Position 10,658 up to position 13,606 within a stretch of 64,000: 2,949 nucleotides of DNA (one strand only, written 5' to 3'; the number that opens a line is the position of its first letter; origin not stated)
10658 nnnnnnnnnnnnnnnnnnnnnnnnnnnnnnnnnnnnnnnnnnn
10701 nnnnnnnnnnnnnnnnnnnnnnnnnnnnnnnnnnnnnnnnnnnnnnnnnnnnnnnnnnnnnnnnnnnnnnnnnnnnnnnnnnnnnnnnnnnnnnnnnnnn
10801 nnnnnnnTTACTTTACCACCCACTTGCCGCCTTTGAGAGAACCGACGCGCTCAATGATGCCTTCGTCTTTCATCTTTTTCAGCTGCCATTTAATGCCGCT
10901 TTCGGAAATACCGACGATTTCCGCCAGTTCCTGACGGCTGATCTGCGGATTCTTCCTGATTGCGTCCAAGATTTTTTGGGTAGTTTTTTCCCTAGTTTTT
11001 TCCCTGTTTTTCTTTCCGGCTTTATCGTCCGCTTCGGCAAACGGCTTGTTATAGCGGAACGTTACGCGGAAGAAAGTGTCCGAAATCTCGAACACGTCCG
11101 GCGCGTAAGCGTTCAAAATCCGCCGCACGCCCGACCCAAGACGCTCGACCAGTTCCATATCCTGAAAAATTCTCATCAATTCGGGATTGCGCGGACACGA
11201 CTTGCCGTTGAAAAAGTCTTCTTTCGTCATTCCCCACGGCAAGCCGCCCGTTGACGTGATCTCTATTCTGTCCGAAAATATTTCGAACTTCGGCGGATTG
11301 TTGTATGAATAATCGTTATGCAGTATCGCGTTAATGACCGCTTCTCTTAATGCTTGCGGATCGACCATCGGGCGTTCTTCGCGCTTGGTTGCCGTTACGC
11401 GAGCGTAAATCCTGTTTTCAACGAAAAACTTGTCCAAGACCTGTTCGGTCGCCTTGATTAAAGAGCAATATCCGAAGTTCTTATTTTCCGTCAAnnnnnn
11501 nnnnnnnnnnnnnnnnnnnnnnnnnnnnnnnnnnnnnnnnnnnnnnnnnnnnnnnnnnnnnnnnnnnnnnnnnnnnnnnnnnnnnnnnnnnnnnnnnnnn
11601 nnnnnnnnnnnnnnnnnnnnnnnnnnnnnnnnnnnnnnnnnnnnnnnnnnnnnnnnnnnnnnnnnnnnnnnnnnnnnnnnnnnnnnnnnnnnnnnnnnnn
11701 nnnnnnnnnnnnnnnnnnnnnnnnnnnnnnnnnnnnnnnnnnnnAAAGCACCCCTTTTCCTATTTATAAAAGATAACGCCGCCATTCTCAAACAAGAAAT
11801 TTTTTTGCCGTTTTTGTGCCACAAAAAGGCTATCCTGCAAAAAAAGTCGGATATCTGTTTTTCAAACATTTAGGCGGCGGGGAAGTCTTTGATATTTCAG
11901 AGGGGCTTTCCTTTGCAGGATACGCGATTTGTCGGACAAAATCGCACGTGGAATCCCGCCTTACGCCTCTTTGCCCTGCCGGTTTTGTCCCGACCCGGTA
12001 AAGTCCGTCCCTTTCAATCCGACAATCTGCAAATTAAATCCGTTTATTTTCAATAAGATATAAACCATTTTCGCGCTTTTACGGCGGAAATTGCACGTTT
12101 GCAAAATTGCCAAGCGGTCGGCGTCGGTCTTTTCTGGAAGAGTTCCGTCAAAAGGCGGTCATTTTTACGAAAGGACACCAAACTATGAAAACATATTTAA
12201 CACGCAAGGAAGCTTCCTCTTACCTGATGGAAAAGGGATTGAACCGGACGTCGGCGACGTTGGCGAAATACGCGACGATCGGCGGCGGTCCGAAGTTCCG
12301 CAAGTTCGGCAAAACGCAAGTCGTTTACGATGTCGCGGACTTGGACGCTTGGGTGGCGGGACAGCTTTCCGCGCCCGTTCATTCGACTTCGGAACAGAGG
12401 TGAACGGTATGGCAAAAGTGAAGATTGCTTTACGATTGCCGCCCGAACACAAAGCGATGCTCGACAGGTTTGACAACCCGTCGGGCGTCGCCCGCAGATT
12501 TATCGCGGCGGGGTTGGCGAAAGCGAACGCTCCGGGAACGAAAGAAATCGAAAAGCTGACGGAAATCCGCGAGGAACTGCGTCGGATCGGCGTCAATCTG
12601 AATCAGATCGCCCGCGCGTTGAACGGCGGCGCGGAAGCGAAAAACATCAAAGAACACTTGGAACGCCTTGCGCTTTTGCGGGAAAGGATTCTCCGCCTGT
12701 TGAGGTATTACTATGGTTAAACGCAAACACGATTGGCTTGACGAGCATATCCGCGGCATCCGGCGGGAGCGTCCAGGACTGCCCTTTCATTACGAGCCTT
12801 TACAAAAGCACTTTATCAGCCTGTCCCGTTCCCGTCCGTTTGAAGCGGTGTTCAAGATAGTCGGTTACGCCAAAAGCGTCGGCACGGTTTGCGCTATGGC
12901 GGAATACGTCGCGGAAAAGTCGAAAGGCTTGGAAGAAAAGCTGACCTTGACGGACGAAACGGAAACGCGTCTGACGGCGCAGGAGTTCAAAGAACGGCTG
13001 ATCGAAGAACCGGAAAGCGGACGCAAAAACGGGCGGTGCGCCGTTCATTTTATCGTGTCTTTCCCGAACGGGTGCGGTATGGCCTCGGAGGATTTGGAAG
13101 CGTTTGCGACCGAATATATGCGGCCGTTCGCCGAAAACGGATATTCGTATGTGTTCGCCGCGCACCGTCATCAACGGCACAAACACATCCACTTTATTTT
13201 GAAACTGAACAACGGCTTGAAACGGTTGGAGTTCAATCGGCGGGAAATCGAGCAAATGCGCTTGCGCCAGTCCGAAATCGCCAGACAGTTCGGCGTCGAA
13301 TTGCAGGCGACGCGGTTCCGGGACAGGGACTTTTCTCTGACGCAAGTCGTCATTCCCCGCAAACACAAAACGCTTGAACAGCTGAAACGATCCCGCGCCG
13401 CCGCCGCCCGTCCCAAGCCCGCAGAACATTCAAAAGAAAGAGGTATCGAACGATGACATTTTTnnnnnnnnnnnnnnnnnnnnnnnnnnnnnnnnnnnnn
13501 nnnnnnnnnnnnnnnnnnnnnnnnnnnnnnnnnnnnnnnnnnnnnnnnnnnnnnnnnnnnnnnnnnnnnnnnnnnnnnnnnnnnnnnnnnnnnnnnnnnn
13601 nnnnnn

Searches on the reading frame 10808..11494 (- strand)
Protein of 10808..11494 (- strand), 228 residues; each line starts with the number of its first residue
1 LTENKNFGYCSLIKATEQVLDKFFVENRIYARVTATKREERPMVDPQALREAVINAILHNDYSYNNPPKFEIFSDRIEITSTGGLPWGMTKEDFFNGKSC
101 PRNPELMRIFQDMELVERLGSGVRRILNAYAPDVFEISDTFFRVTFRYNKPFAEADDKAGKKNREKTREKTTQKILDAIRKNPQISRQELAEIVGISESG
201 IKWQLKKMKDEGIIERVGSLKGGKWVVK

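Call 23: search_protein_families(library=pfam, proteins=[window:10808-11494:-], max_evalue=0.01)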
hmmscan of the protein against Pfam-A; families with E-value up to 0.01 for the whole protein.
window:10808-11494:- (228 aa): 11 families
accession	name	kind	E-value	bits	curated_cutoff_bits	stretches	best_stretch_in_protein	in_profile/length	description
PF13749.12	HATPase_c_4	-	2.6e-18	66.2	26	1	67-132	3-70/89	Putative ATP-dependent DNA helicase recG C-terminal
PF13412.12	HTH_24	-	3.7e-15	55.6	21.9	1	169-215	2-48/48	Winged helix-turn-helix DNA-binding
PF12840.13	HTH_20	-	1.1e-05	25.7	27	1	171-217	5-51/51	Helix-turn-helix domain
PF13545.12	HTH_Crp_2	-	4.5e-05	23.8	27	1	183-218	21-56/70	Crp-like helix-turn-helix domain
PF01022.26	HTH_5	-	8.5e-05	22.8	22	1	174-215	6-46/47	Bacterial regulatory protein, arsR family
PF13404.12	HTH_AsnC-type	-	0.00019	21.6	27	1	173-202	6-35/42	AsnC-type helix-turn-helix domain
PF08279.18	HTH_11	-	0.00027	21.2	25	1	173-214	3-46/55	HTH domain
PF12802.13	MarR_2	-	0.00053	20.5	27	1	175-219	10-55/61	MarR family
PF01047.28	MarR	-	0.0031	17.8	24.6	1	174-217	7-50/59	MarR family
PF25212.1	HVO_A0114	-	0.0031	17.7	27.6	1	173-218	25-70/84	HVO_A0114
PF25213.1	HVO_A0261_N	-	0.0032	17.7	35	1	173-218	14-58/86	HVO_A0261 N-terminal domain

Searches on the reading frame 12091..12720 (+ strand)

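Call 23: search_protein_families(library=pfam, proteins=[window:12091-12720:+], max_evalue=0.01)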
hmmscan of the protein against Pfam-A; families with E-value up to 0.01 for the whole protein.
window:12091-12720:+ (209 aa): 3 families
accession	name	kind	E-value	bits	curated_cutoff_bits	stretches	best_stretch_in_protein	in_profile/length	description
PF05713.17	MobC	-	5.7e-09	36.7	23.2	1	161-200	2-42/45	Bacterial mobilisation protein (MobC)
PF19514.5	MobC_2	-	0.00045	20.3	27.5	1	153-195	74-116/140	MobC-like protein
PF21983.2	NikA-like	-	0.0099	16.4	27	0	151-176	49-71/72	Mobilization protein NikA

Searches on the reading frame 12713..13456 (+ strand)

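Call 23: search_protein_families(library=pfam, proteins=[window:12713-13456:+], max_evalue=0.01)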
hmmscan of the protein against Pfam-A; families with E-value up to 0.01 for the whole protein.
window:12713-13456:+ (247 aa): 2 families
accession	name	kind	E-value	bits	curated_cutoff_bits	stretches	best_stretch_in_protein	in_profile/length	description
PF03432.20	Relaxase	-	5.2e-13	49.8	24.6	1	84-194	19-131/132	MobA/VirD2-like, nuclease domain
PF05709.17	Sipho_tail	-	0.0079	16.9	24.2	0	164-227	10-70/118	Phage tail protein RIFT-related domain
